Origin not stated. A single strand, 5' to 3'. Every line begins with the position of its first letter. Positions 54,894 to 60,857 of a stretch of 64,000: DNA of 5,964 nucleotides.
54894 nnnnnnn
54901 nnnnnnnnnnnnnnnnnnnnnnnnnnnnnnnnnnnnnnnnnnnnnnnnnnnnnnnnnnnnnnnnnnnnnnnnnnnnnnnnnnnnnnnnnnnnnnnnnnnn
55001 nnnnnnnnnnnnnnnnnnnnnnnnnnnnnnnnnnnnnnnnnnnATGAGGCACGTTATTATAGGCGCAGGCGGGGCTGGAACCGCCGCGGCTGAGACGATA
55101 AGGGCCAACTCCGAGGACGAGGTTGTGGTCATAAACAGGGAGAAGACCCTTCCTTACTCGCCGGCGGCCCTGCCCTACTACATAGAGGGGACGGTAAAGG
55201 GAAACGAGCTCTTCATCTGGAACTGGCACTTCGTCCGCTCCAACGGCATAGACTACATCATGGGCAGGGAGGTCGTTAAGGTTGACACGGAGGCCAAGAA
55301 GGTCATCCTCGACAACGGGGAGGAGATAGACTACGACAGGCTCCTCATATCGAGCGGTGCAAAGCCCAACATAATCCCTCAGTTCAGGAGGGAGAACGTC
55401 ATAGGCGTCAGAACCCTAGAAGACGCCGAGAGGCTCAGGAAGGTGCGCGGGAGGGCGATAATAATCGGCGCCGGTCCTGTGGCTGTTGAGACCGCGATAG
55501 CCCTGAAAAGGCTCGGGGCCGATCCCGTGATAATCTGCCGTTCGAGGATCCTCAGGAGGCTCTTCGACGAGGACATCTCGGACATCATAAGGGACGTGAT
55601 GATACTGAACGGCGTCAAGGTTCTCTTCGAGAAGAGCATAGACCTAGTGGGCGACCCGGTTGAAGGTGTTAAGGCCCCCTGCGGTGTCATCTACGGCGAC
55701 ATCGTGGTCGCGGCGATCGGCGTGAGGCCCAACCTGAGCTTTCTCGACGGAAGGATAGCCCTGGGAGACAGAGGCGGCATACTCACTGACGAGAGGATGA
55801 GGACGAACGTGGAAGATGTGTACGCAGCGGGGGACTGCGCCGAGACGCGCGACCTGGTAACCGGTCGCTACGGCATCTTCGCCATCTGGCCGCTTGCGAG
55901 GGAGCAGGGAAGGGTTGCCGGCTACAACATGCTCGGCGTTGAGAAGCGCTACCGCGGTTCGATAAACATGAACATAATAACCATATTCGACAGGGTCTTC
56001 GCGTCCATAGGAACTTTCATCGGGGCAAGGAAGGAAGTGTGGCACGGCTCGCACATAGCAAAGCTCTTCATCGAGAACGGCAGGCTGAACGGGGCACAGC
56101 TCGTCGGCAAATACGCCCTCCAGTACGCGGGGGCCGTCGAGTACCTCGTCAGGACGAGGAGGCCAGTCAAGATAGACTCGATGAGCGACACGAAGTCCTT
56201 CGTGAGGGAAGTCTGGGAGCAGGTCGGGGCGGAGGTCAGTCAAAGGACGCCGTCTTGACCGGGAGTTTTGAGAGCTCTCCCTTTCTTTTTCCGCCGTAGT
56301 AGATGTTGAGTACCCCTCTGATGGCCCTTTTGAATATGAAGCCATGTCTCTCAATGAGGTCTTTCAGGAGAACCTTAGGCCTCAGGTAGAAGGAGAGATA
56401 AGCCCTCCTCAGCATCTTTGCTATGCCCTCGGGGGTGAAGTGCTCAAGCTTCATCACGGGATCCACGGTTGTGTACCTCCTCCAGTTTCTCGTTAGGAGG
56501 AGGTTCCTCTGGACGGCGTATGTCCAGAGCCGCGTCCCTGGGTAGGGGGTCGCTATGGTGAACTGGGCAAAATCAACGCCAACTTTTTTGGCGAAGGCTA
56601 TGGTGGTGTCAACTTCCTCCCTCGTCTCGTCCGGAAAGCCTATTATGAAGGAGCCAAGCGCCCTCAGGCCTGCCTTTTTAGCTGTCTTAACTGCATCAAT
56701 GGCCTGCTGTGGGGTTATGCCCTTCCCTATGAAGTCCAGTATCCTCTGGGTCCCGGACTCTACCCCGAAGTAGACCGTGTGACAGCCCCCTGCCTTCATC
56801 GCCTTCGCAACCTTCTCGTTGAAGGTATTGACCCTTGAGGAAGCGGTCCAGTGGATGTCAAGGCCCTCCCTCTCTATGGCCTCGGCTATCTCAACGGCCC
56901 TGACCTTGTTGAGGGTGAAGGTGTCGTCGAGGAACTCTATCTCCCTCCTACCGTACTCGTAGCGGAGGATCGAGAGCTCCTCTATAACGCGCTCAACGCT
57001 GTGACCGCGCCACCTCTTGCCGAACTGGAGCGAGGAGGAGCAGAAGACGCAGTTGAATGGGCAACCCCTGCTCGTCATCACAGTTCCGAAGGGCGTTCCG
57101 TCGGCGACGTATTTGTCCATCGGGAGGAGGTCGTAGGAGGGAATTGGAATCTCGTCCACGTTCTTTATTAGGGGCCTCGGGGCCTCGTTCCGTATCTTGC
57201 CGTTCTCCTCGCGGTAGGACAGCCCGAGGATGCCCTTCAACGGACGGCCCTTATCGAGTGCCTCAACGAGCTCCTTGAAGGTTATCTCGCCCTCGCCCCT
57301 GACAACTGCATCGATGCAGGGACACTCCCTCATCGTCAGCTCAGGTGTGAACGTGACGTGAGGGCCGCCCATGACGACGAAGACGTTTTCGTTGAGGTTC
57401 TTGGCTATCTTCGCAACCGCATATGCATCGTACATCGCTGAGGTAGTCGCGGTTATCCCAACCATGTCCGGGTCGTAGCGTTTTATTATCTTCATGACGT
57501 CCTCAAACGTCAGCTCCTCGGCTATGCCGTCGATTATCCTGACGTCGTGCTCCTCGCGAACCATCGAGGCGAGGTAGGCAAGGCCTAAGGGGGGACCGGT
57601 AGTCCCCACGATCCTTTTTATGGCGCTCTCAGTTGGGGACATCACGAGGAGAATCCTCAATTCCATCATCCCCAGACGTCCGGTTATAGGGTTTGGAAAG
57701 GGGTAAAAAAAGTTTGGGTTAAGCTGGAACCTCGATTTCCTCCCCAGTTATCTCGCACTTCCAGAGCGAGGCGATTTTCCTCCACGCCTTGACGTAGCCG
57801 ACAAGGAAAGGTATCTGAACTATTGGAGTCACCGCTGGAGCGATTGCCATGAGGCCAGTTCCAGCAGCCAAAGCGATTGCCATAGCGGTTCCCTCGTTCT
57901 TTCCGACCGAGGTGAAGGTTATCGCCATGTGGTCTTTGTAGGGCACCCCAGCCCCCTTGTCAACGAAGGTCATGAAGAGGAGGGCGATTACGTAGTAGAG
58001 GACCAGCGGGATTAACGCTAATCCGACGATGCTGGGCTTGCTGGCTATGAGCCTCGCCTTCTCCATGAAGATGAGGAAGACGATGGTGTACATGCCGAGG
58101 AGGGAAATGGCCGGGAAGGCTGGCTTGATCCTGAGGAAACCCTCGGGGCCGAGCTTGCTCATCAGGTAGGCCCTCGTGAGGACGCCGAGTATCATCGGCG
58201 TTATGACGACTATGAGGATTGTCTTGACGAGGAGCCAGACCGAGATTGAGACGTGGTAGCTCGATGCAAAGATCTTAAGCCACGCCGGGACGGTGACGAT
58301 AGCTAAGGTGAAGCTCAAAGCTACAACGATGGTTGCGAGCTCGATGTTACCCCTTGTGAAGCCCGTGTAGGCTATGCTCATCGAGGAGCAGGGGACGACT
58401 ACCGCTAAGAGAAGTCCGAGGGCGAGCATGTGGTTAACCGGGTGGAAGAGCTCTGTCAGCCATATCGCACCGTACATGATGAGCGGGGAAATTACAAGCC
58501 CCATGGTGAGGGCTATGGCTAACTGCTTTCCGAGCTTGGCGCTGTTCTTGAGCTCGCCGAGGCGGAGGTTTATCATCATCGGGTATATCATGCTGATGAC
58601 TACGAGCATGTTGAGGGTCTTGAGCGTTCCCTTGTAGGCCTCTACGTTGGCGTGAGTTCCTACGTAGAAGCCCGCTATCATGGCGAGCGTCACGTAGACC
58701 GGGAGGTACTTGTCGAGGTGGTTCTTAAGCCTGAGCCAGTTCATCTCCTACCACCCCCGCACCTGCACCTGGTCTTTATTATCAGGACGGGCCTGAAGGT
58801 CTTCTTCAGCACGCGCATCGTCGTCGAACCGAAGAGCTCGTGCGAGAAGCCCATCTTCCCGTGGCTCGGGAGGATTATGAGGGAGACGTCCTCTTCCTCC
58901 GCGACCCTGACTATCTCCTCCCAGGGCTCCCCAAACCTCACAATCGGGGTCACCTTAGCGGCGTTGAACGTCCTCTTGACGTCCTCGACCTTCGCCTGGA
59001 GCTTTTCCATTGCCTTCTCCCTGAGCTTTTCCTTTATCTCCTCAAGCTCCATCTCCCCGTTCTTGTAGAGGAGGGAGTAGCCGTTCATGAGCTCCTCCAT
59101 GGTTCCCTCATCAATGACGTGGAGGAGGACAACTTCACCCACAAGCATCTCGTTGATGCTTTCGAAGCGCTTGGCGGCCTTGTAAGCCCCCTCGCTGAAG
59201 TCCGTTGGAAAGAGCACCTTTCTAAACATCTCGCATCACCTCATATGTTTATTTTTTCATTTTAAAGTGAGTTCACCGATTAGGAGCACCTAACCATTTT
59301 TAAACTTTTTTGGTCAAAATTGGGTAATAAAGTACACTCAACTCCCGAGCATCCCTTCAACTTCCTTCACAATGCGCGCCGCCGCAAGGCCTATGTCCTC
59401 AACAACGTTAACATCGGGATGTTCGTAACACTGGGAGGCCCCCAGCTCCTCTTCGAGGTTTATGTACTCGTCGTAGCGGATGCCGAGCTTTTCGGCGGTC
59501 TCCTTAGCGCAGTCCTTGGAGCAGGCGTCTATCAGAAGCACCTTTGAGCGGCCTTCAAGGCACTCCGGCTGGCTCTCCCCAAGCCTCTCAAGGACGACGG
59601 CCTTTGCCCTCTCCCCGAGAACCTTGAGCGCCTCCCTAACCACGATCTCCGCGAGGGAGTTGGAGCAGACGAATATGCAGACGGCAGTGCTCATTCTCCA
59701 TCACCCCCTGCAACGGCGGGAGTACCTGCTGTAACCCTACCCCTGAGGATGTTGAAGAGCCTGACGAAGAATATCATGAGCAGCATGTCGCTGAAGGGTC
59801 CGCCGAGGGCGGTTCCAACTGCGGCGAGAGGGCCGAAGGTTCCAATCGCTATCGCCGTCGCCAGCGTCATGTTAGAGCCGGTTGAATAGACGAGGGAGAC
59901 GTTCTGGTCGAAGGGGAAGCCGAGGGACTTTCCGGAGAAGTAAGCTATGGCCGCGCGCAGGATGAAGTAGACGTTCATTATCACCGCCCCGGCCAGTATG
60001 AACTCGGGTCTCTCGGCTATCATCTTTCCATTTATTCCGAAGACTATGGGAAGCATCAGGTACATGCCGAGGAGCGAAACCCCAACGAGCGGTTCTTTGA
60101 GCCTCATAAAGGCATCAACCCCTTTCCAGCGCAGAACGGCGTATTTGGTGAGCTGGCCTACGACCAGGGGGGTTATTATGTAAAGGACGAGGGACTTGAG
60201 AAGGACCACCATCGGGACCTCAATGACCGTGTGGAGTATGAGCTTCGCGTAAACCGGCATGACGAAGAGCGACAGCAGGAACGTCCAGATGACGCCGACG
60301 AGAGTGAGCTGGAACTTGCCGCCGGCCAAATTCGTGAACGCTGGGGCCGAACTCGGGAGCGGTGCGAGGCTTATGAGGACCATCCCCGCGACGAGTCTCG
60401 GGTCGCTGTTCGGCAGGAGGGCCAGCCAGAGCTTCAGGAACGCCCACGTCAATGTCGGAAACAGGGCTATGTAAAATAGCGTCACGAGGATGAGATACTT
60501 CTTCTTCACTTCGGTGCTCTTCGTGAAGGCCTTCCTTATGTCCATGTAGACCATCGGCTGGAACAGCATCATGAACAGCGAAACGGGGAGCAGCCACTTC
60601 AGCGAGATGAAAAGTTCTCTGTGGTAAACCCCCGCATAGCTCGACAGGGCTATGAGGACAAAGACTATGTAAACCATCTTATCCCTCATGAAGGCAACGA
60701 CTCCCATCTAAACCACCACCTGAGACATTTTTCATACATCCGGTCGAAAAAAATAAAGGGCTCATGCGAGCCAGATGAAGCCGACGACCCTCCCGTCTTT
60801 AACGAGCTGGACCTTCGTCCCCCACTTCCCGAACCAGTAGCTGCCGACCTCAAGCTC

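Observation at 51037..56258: Four-gene tungstoenzyme operon with two tandem WOR subunits that both replace the AOR 'EYE' motif with Cys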

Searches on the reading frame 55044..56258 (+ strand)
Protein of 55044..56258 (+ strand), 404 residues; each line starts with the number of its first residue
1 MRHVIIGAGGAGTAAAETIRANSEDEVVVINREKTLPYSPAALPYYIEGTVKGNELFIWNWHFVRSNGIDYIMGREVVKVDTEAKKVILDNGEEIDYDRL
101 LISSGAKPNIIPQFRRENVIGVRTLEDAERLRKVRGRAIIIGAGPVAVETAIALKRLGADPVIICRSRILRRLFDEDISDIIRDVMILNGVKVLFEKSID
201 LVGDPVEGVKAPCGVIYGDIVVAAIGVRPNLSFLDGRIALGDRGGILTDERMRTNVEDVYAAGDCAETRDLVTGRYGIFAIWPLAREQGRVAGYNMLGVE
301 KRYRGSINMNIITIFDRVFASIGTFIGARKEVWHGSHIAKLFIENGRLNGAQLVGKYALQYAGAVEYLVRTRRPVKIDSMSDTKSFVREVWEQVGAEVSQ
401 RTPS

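Call 3: search_protein_families(library=pfam, proteins=[window:55044-56258:+])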
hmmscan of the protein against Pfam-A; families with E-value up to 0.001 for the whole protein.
window:55044-56258:+ (404 aa): 7 families
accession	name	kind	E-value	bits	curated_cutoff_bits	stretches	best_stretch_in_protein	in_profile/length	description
PF07992.20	Pyr_redox_2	-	1.2e-60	205.9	26.1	1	2-289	2-291/291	Pyridine nucleotide-disulphide oxidoreductase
PF00070.33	Pyr_redox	-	1.1e-16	61.6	22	1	137-202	1-66/82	Pyridine nucleotide-disulphide oxidoreductase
PF13738.12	Pyr_redox_3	-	4.9e-13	49.4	30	1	53-263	80-305/305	Pyridine nucleotide-disulphide oxidoreductase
PF00890.30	FAD_binding_2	-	2.5e-05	24.1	20.4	0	4-34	3-32/414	FAD binding domain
PF03486.20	HI0933_like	-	0.00015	21.8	50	0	3-35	3-34/244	HI0933-like protein Rossmann domain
PF01488.26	Shikimate_DH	-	0.00019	21.9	24.3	0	3-33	15-45/138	Shikimate / quinate 5-dehydrogenase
PF01266.30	DAO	-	0.00035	20.7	27.9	0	41-114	136-217/353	FAD dependent oxidoreductase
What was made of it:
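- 55044..56258 (+): WorN/AorC-type FAD/NAD(P)(H) reductase, 404 aa. The redox-active Cys of NADH oxidase/CoA-disulfide reductase is replaced by Ala (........). A conserved CR[ST]R..LRR follows the second Rossmann strand. Pfam Pyr_redox_2 (call 3).
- Checked: It gives Pyr_redox_2 for 55044-56258 (E 1e-60) (call 3).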

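Call 33: search_protein_families(library=ncbifam, proteins=[window:55044-56258:+], max_evalue=0.001)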
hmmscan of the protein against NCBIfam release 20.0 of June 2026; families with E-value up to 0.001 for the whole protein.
window:55044-56258:+ (404 aa): 55 families (the best 25 are shown)
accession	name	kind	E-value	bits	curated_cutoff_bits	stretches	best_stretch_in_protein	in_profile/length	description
NF045765.1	PhenlGlyoxDHPadH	equivalog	1.2e-62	212.2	475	1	3-371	5-388/416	NADH-dependent phenylglyoxylate dehydrogenase subunit epsilon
TIGR03385.1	CoA_CoA_reduc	equivalog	5.9e-58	196.7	578.8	1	4-323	3-340/439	CoA-disulfide reductase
NF007123.0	PRK09564.1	equivalog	2.8e-51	174.6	458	1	1-323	1-341/444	CoA-disulfide reductase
TIGR02374.1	nitri_red_nirB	equivalog_domain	7.9e-41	140.3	578.35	1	4-330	2-336/794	nitrite reductase large subunit NirB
NF046103.1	NOXase_Strep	equivalog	1.3e-39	136.5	600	1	3-326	2-341/442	H2O-forming NADH oxidase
NF041682.1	ant_diox_AndAa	equivalog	1.7e-38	132.3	650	1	2-337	5-349/406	anthranilate 1,2-dioxygenase system ferredoxin--NAD(+) reductase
NF010037.0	PRK13512.1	equivalog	3e-37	128.5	394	1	3-324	4-338/438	CoA-disulfide reductase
NF042949.2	3PPDioc_HcaD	equivalog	5.2e-37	127.5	450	1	4-301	5-310/386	3-phenylpropionate/cinnamic acid dioxygenase ferredoxin--NAD(+) reductase subunit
NF007286.0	PRK09754.1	equivalog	3.4e-32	111.7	447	1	4-301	7-311/400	phenylpropionate dioxygenase ferredoxin reductase subunit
TIGR02053.1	MerA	equivalog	1.1e-26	93.9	454.45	1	67-303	102-335/465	mercury(II) reductase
TIGR01350.1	lipoamide_DH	equivalog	4.9e-26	91.5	408.8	1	64-271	99-314/461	dihydrolipoyl dehydrogenase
NF003437.0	PRK04965.1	equivalog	1.9e-24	86.4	392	1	4-269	6-278/378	NADH:flavorubredoxin reductase NorW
NF004776.0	PRK06116.1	equivalog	1.3e-21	77.2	480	1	65-271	104-310/450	glutathione-disulfide reductase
NF011565.0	PRK14989.1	subfamily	1.9e-20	72.6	883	1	2-306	5-317/847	nitrite reductase large subunit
NF005884.0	PRK07846.1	equivalog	3.1e-19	68.9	501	1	83-269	117-307/454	mycothione reductase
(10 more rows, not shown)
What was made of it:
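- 55044..56258 (+): NCBIfam best hit is PadH (call 33).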

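Call 71: search_solved_structures(query=window:55044-56258:+, max_evalue=1e-10, show_alignments=1)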
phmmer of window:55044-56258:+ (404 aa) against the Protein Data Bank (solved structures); distinct sequences matched with E-value up to 1e-10: 95 (the best 60 are shown).
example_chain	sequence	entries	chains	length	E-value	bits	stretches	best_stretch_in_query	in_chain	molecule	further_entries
6ruz_A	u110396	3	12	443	6.6e-43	150.6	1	4-344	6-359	NADH oxidase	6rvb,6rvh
8c0z_E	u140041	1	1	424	8.3e-43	150.3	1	1-331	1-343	Similar to ferredoxin:NADH oxidoreductases or NADH oxidases,potential subunit of aldehyde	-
3kd9_A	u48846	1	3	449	2.3e-42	148.9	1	3-323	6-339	Coenzyme A disulfide reductase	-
4fx9_A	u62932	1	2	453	2.3e-42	148.8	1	3-323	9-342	Coenzyme A disulfide reductase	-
3cgb_A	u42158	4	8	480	4.8e-42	147.8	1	1-324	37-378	Pyridine nucleotide-disulfide oxidoreductase, class I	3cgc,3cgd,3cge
5l1n_A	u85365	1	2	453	1.1e-41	146.6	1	3-323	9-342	Coenzyme A disulfide reductase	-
1xhc_A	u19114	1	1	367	2e-39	139.2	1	4-353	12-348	NADH oxidase /nitrite reductase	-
6pfz_D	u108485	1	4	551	2.8e-36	128.8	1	2-325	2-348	NADH oxidase (NoxA-3)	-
8a56_A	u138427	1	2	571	5.5e-34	121.3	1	4-330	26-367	Coenzyme A-persulfide reductase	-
5voh_A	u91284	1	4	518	1.5e-31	113.3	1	2-332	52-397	NADH oxidase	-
3icr_A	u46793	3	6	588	3.2e-31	112.2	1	5-323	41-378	Coenzyme A-Disulfide Reductase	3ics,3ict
3klj_A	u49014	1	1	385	1.3e-30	110.2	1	4-324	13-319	NAD(FAD)-dependent dehydrogenase, NirB-family (N-terminal domain)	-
5er0_A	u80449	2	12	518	5e-29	105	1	2-332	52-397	NADH oxidase | NAD(FAD)-dependent dehydrogenase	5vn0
3iwa_A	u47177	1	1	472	6.2e-29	104.6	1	2-333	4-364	FAD-dependent pyridine nucleotide-disulphide oxidoreductase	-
3lxd_A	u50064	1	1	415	2.4e-27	99.4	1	4-298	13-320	FAD-dependent pyridine nucleotide-disulphide oxidoreductase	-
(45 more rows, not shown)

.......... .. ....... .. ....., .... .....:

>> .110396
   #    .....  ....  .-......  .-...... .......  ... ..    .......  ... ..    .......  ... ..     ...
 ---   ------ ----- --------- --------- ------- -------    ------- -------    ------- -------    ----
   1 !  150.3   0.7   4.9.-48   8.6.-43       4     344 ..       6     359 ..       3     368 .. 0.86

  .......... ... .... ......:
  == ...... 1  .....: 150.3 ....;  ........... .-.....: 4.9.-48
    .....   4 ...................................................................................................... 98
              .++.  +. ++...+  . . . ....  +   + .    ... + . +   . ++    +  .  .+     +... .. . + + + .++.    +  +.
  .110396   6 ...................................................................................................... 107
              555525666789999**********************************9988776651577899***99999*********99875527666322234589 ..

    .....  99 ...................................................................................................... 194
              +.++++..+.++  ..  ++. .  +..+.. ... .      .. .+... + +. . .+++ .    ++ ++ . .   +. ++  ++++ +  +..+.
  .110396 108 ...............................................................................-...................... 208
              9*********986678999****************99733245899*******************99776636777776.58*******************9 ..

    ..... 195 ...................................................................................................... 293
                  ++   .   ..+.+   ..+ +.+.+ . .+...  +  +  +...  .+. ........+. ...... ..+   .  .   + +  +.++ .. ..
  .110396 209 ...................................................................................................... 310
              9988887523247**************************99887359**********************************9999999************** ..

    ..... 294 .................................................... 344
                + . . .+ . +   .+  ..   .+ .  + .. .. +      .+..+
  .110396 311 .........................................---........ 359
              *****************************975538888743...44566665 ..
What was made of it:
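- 55044..56258 (+): PDB: AorC 8c0z_E 150 bits, level with NADH oxidase 6ruz (call 71).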

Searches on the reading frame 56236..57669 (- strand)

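Call 3: search_protein_families(library=pfam, proteins=[window:56236-57669:-])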
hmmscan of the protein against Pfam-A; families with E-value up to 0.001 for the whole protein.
window:56236-57669:- (477 aa): 3 families
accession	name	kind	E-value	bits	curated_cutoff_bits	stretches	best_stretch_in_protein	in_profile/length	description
PF04055.27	Radical_SAM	-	5.4e-31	108.4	29.5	1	199-359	3-165/166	Radical SAM superfamily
PF02310.24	B12-binding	-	5.4e-30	104.2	32.1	1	21-135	8-121/121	B12 binding domain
PF01261.30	AP_endonuc_2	-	0.00098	19.3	31.1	0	54-159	137-234/249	Xylose isomerase-like TIM barrel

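Call 33: search_protein_families(library=ncbifam, proteins=[window:56236-57669:-], max_evalue=0.001)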
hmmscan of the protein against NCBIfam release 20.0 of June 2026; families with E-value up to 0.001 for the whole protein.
window:56236-57669:- (477 aa): 32 families (the best 25 are shown)
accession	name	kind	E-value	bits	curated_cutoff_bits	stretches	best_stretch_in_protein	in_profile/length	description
TIGR03471.1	HpnJ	equivalog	2.1e-79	267.6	577.6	1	27-437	34-442/472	hopanoid biosynthesis associated radical SAM protein HpnJ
TIGR02026.1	BchE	equivalog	8.7e-69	232.7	481.35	1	5-456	1-454/497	magnesium-protoporphyrin IX monomethyl ester anaerobic oxidative cyclase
NF050148.1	rSAM_ApyD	equivalog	4.5e-65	220.3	750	1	26-383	24-391/645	RiPP biosynthesis radical SAM protein ApyD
NF038361.1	rSAM_Sden_1168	equivalog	1.3e-50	172.6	575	1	5-413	64-501/560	Sden_1168 family B12-binding radical SAM P-methyltransferase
TIGR04367.1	HpnR_B12_rSAM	equivalog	4.1e-44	150.9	650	1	26-405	21-391/490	hopanoid C-3 methylase HpnR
TIGR03975.1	rSAM_ocin_1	subfamily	1.9e-42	145.5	281.85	1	56-357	118-424/606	RiPP maturation radical SAM C-methyltransferase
TIGR04014.1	B12_SAM_MJ_0865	equivalog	1.5e-41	142.6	360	1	46-387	17-360/434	methyl-coenzyme M reductase glutamine C-methyltransferase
TIGR04479.1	bcpD_PhpK_rSAM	subfamily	5.2e-40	137.3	600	1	56-367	100-413/504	PhpK family radical SAM P-methyltransferase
TIGR04072.2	rSAM_ladder_B12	equivalog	1.3e-37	129.5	360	1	27-391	18-378/443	lipid biosynthesis B12-binding/radical SAM protein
TIGR04385.1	B12_rSAM_cofa1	equivalog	2.3e-35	122.7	450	1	26-363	19-364/438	B12 lower ligand biosynthesis radical SAM protein BzaD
NF033070.1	rSAM_AprD4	equivalog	5.7e-34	117.8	500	1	167-416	166-420/456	AprD4 family radical SAM diol-dehydratase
TIGR04013.1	B12_SAM_MJ_1487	hypoth_equivalog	1.4e-32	113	251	2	51-246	27-202/382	TIGR04013 family B12-binding domain/radical SAM domain-containing protein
NF033712.0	B12_rSAM_KedN5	subfamily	2.1e-32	112.1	700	1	29-253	19-253/624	KedN5 family methylcobalamin-dependent radical SAM C-methyltransferase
NF045585.1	rSAM_slr0320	equivalog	1.9e-25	89.4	775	1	87-421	130-472/511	photosystem II high light acclimation radical SAM protein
TIGR04190.1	B12_SAM_Ta0216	equivalog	9.2e-25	87.2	500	1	27-367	37-398/554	TIGR04190 family B12-binding domain/radical SAM domain protein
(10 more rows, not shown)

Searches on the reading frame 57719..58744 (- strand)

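Call 33: search_protein_families(library=ncbifam, proteins=[window:57719-58744:-], max_evalue=0.001)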
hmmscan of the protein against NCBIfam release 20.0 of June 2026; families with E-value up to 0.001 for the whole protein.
window:57719-58744:- (341 aa): 1 family
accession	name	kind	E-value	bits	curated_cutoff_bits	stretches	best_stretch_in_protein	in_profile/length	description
TIGR00832.1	acr3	equivalog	5.4e-32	111.4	282.8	1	9-319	3-325/327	ACR3 family arsenite efflux transporter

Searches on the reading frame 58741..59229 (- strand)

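Call 33: search_protein_families(library=ncbifam, proteins=[window:58741-59229:-], max_evalue=0.001)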
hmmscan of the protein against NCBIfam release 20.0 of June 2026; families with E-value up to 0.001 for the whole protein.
window:58741-59229:- (162 aa): 3 families
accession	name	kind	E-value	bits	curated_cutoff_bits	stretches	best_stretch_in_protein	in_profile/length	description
NF008380.0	PRK11175.1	equivalog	1.8e-09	37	227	1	21-153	168-301/313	universal stress protein UspE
NF012000.0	PRK15456.1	equivalog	1.6e-06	28.2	189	1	30-152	31-142/142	universal stress protein UspG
NF011581.0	PRK15005.1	equivalog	7.2e-06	26.2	166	1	1-151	1-143/144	universal stress protein UspF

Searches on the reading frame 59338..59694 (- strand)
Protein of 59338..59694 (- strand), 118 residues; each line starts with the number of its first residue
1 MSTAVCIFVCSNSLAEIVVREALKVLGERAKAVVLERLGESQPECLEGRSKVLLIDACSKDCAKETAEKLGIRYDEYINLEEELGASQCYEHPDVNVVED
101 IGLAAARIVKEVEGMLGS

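Call 33: search_protein_families(library=ncbifam, proteins=[window:59338-59694:-], max_evalue=0.001)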
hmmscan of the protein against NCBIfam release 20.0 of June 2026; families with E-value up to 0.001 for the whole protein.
window:59338-59694:- (118 aa): 0 families

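Call 45: search_protein_families(library=pfam, proteins=[window:59338-59694:-], max_evalue=0.01)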
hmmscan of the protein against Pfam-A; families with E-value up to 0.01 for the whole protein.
window:59338-59694:- (118 aa): 1 family
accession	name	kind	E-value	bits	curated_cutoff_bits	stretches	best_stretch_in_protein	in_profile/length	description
PF08859.16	DGC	-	1.4e-06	28.7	27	1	30-89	28-89/106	DGC domain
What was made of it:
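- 57719..60707 (-): Recurrent neighbour block: ACR3/SBF-like transporter (57719-58744), universal stress protein (58741-59229), DGC-domain protein (59338-59694), second ACR3/SBF-like transporter (59691-60707). DGC is Pfam PF08859 (call 45).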

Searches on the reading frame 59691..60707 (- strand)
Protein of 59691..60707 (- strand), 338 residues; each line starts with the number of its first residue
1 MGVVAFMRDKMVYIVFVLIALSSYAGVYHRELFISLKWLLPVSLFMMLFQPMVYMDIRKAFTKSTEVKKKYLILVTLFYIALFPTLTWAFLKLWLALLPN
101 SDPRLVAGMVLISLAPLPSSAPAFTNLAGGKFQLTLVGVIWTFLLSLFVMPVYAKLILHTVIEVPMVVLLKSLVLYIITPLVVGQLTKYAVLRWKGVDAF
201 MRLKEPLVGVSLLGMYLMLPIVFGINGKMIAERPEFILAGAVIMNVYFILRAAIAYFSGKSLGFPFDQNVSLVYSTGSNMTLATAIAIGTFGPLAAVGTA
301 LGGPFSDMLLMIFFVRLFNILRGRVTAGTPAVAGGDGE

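Call 33: search_protein_families(library=ncbifam, proteins=[window:59691-60707:-], max_evalue=0.001)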
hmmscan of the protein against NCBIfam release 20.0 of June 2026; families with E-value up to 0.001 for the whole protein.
window:59691-60707:- (338 aa): 2 families
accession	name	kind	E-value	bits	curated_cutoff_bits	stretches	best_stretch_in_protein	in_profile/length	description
TIGR00832.1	acr3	equivalog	2.9e-21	76.1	282.8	1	37-301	42-311/327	ACR3 family arsenite efflux transporter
NF047939.1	PantTportPanS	equivalog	1.2e-07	31.6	400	1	23-301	16-280/299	ketopantoate/pantoate/pantothenate transporter PanS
